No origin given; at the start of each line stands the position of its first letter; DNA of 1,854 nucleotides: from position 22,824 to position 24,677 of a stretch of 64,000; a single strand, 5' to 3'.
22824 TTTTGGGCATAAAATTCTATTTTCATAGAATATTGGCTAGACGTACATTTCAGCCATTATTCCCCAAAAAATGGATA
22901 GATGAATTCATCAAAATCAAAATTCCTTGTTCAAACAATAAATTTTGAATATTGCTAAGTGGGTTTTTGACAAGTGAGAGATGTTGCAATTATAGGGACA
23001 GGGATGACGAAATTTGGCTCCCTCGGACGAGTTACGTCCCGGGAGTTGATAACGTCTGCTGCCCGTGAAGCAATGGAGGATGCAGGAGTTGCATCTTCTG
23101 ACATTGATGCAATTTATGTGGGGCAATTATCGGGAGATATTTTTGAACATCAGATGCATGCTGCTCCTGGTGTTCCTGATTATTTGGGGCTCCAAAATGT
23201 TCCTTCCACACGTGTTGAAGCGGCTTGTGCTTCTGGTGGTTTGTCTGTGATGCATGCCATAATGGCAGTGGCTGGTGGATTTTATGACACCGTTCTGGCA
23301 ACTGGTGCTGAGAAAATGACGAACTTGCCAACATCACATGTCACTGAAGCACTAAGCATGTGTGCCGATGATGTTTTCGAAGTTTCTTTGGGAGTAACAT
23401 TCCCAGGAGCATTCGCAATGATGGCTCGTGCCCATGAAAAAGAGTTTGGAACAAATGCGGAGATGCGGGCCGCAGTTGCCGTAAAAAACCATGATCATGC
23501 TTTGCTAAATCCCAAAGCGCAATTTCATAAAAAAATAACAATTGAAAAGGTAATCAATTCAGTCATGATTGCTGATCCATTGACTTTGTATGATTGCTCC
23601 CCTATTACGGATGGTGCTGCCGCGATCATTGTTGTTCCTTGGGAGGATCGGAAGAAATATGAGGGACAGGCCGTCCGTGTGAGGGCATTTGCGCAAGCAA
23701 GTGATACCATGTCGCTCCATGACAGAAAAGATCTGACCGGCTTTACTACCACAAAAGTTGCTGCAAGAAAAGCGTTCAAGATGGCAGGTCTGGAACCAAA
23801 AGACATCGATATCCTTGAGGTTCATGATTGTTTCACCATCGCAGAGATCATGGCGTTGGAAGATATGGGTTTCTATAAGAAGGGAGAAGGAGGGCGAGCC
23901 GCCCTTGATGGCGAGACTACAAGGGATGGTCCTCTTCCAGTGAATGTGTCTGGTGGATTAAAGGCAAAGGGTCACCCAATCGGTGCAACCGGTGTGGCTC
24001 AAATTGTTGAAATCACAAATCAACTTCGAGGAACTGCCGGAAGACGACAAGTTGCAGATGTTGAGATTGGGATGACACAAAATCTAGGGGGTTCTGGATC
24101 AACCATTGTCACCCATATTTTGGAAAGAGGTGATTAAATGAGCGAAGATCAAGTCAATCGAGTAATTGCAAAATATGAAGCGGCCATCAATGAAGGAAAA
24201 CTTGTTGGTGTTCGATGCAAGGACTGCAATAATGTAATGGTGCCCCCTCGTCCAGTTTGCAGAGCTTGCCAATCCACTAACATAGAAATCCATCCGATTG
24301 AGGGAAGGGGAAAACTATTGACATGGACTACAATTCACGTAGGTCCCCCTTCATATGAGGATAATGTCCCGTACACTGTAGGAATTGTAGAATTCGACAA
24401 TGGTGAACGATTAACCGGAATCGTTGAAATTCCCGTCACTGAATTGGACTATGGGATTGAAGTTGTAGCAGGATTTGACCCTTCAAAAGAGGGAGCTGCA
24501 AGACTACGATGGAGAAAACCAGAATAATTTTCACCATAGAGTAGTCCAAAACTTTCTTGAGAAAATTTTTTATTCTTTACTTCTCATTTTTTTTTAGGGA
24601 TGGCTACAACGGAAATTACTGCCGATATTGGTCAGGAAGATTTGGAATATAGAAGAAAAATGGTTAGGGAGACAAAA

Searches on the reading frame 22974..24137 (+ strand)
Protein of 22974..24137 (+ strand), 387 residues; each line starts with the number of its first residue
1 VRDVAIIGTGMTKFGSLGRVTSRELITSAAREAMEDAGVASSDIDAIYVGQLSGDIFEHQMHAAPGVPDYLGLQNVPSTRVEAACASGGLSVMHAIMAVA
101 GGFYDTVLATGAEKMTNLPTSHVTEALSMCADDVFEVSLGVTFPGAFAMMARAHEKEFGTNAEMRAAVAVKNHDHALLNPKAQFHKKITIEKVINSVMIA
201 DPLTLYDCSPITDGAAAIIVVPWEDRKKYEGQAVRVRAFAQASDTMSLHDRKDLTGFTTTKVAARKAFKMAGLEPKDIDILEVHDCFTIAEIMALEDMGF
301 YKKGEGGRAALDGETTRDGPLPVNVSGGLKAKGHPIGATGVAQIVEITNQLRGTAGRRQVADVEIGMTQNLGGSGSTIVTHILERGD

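Call 64: search_protein_families(library=pfam, proteins=[window:22974-24137:+], max_evalue=0.001)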
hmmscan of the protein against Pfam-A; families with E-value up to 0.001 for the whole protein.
window:22974-24137:+ (387 aa): 5 families
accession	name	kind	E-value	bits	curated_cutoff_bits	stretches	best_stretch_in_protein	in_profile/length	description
PF22691.2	Thiolase_C_1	-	1.9e-53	180.5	28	1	240-385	1-144/144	Thiolase C-terminal domain-like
PF00108.29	Thiolase_N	-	3.2e-30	105.8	26.4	1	4-222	1-258/260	Thiolase, N-terminal domain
PF02803.24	Thiolase_C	-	6.4e-14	52.1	27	1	261-369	25-115/123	Thiolase, C-terminal domain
PF02801.28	Ketoacyl-synt_C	-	0.00072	20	20.8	0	261-286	28-53/119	Beta-ketoacyl synthase, C-terminal domain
PF00109.32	ketoacyl-synt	-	0.00083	19.5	20.8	1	77-133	166-222/252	Beta-ketoacyl synthase, N-terminal domain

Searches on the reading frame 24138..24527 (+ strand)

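Call 64: search_protein_families(library=pfam, proteins=[window:24138-24527:+], max_evalue=0.001)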
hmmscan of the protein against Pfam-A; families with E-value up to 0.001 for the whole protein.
window:24138-24527:+ (129 aa): 2 families
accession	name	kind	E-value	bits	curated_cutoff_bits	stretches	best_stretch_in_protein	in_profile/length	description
PF01796.24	OB_ChsH2_C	-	3e-13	49.9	27.1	1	53-113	3-64/65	ChsH2, C-terminal OB-fold domain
PF12172.15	zf-ChsH2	-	1.3e-11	44.5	23.2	1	16-50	3-37/37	ChsH2, rubredoxin-like zinc ribbon domain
